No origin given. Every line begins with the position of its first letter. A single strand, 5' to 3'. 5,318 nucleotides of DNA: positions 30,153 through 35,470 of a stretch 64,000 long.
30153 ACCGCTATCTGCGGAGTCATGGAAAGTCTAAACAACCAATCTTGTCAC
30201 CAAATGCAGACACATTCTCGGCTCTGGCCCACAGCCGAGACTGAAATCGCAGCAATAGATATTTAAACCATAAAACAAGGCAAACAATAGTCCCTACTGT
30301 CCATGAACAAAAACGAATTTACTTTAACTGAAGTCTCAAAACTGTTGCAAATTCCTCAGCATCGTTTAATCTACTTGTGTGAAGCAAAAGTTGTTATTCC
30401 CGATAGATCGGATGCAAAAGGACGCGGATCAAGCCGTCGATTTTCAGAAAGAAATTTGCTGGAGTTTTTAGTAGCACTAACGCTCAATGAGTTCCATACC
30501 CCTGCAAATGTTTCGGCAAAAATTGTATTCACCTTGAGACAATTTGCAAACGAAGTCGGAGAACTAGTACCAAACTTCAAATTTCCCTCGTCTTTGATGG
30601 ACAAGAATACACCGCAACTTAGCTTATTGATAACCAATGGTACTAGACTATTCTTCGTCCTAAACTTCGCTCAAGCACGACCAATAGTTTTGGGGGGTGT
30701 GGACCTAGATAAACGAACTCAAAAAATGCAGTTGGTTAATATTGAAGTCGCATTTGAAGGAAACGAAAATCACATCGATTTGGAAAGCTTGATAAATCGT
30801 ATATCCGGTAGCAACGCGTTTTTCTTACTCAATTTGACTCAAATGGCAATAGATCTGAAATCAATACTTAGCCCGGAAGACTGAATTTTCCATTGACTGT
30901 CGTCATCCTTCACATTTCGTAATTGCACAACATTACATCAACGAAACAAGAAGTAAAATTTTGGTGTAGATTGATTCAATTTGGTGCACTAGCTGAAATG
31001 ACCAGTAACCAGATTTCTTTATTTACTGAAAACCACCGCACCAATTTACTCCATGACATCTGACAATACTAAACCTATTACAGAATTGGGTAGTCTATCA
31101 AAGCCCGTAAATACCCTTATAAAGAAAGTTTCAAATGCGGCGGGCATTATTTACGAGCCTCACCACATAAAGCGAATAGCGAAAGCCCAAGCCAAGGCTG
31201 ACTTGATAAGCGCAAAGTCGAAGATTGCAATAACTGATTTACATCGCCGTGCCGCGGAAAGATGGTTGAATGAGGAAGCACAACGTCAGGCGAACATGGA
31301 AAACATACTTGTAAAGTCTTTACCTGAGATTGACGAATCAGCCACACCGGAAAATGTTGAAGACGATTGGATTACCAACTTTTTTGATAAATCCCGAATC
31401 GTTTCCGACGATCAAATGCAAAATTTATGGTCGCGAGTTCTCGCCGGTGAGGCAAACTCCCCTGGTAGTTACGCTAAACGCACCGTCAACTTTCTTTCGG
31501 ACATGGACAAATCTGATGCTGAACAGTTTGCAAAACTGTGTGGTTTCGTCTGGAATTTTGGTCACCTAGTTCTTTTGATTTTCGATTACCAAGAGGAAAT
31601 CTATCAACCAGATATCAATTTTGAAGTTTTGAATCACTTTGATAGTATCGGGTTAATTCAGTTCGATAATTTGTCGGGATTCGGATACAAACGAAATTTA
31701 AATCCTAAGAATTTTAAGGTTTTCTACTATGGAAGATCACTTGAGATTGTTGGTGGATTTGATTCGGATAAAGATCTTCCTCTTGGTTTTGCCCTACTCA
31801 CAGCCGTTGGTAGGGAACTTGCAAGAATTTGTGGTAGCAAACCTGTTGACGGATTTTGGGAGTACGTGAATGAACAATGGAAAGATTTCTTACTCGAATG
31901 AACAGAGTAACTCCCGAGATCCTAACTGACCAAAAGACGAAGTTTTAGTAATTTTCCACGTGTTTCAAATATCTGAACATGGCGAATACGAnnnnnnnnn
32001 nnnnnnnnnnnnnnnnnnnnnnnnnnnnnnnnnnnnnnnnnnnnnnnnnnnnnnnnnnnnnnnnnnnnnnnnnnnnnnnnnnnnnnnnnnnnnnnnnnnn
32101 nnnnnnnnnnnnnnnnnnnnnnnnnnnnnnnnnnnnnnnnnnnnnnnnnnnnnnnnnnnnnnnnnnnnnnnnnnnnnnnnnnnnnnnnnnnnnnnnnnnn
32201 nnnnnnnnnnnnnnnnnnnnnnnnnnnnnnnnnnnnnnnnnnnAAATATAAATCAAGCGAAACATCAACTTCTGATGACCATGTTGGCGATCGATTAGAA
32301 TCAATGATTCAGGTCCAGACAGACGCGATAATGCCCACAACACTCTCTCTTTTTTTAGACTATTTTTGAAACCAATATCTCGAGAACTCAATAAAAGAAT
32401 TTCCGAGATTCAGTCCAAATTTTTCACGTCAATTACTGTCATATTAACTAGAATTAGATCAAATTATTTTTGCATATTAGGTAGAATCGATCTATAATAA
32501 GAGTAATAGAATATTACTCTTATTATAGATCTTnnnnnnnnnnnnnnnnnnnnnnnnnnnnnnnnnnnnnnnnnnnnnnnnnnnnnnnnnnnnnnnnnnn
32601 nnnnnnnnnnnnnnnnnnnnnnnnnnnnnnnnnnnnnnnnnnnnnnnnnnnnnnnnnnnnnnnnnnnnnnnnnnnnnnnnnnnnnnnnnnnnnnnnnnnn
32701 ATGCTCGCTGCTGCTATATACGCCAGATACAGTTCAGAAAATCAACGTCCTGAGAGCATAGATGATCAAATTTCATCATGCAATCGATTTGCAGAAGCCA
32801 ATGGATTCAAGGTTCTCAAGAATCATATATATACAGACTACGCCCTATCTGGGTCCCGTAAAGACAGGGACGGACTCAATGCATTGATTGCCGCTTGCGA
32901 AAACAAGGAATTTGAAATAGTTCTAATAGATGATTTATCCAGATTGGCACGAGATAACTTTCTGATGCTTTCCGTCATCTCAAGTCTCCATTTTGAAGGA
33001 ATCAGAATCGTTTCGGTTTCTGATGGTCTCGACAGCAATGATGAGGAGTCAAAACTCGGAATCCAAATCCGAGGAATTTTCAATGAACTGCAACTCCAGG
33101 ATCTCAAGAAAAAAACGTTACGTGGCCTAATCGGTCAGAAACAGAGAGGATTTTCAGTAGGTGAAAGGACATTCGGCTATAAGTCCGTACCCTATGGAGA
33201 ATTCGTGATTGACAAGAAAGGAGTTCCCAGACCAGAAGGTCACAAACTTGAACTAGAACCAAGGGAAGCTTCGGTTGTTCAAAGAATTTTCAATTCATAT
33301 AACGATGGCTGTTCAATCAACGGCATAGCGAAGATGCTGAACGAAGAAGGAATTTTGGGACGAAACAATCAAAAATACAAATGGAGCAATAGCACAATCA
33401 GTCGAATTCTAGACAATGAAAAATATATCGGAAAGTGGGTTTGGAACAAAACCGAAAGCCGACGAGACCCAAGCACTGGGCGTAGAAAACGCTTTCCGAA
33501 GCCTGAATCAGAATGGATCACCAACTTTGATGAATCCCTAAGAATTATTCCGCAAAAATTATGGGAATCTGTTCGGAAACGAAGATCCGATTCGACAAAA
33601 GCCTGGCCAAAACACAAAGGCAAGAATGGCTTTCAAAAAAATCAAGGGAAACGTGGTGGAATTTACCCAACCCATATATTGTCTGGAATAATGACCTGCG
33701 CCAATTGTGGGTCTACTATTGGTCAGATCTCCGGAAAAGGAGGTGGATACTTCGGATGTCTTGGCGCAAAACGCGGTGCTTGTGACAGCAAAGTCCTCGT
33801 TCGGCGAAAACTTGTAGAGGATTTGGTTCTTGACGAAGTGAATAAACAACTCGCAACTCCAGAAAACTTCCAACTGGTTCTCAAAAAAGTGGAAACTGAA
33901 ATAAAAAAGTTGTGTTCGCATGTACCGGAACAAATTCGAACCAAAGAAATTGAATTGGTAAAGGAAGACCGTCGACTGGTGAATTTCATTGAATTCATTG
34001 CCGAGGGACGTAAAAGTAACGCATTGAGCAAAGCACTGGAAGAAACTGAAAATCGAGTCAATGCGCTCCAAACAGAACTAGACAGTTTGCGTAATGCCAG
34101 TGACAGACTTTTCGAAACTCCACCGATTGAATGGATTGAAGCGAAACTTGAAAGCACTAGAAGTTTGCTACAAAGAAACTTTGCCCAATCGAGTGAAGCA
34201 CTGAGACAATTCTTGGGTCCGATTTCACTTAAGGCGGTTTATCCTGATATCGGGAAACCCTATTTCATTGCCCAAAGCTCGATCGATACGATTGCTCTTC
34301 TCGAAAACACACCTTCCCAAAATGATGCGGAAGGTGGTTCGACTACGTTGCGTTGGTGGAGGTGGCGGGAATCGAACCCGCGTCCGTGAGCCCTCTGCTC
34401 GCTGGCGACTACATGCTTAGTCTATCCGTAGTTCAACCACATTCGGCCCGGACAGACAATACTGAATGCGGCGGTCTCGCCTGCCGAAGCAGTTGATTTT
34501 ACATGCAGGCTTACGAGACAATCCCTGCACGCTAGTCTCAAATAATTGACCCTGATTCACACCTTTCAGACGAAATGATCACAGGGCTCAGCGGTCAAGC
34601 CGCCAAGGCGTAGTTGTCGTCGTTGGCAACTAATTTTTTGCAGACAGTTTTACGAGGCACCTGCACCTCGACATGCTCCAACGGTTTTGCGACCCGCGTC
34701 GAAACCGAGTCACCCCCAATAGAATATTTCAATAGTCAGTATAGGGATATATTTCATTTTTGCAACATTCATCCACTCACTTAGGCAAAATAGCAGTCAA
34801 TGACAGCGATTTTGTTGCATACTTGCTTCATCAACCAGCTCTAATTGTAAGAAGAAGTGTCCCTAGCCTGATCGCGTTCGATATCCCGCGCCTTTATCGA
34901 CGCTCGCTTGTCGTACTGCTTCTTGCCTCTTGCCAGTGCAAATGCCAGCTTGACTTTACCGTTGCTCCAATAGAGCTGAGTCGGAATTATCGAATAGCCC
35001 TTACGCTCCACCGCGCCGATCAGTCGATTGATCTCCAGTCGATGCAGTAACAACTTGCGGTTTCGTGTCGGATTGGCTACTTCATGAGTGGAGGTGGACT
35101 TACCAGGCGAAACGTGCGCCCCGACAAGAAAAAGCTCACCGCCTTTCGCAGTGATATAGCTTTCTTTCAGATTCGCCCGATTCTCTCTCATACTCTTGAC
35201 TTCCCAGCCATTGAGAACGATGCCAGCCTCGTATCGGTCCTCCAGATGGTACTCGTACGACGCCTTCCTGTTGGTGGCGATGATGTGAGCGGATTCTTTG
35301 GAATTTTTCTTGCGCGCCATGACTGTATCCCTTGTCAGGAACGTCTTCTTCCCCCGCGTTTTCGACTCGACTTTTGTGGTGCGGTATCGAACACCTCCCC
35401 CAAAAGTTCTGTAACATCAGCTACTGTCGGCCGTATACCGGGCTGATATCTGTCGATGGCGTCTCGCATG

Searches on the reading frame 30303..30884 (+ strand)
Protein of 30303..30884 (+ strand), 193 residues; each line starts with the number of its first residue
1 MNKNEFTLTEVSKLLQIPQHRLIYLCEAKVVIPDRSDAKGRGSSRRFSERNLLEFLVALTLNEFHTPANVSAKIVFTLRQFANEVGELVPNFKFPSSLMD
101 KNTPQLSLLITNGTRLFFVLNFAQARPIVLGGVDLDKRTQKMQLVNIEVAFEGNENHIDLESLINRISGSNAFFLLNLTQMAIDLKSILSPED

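Call 15: search_protein_families(library=pfam, proteins=[window:30303-30884:+], max_evalue=0.01)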
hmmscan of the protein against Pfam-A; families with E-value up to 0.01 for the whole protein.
window:30303-30884:+ (193 aa): 1 family
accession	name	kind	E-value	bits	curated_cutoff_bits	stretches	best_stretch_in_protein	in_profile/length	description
PF12728.13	HTH_17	-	0.0058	17.3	27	1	6-56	2-47/51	Helix-turn-helix domain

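Call 65: search_solved_structures(query=window:30303-30881:+, max_evalue=1)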
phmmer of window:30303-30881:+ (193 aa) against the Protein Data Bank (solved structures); distinct sequences matched with E-value up to 1: 1.
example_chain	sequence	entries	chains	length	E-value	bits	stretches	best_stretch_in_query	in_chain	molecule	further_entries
7xn2_A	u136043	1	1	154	0.95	12.5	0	5-61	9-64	Alr3614 protein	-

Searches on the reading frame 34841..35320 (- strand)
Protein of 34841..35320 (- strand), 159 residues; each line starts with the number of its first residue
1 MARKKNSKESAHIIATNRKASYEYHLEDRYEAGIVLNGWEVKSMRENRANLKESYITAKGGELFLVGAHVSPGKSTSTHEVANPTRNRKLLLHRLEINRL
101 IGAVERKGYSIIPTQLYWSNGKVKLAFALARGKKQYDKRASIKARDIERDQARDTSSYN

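Call 15: search_protein_families(library=pfam, proteins=[window:34841-35320:-], max_evalue=0.01)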
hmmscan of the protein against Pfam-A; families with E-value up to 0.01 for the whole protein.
window:34841-35320:- (159 aa): 1 family
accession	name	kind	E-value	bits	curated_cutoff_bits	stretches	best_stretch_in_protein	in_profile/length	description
PF01668.23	SmpB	-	7.3e-56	188.5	27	1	14-155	1-141/143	SmpB protein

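Call 75: find_encoding_contigs(protein=window:34841-35320:-, flank=10000, max_places=10)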
Protein window:34841-35320:- (159 aa): 1 contig read that carries it; 1 place shown.
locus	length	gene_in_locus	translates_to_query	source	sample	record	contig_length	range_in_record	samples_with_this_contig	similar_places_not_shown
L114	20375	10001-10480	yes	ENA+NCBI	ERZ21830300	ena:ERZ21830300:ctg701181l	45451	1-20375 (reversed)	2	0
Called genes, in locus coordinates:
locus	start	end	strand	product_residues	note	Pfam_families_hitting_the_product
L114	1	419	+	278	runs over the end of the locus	PF25199:nSTAND_NTPase5 (faint), PF00005:ABC_tran, PF02463:SMC_N (faint), PF13304:AAA_21 (faint)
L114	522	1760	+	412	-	PF00501:AMP-binding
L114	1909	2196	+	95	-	PF03061:4HBT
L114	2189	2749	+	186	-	PF06938:DUF1285_N, PF21028:DUF1285_C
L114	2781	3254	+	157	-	PF13380:CoA_binding_2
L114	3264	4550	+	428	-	PF01053:Cys_Met_Meta_PP, PF00155:Aminotran_1_2 (weak), PF01041:DegT_DnrJ_EryC1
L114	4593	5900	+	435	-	PF00465:Fe-ADH, PF13685:Fe-ADH_2 (weak), PF25137:ADH_Fe_C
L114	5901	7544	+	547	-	PF00501:AMP-binding, PF13193:AMP-binding_C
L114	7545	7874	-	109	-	PF03658:Ub-RnfH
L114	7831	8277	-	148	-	PF03364:Polyketide_cyc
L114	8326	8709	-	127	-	PF13098:Thioredoxin_2 (weak)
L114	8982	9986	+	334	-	PF02574:S-methyl_trans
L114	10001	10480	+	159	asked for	PF01668:SmpB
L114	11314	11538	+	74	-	-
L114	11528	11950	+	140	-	PF01850:PIN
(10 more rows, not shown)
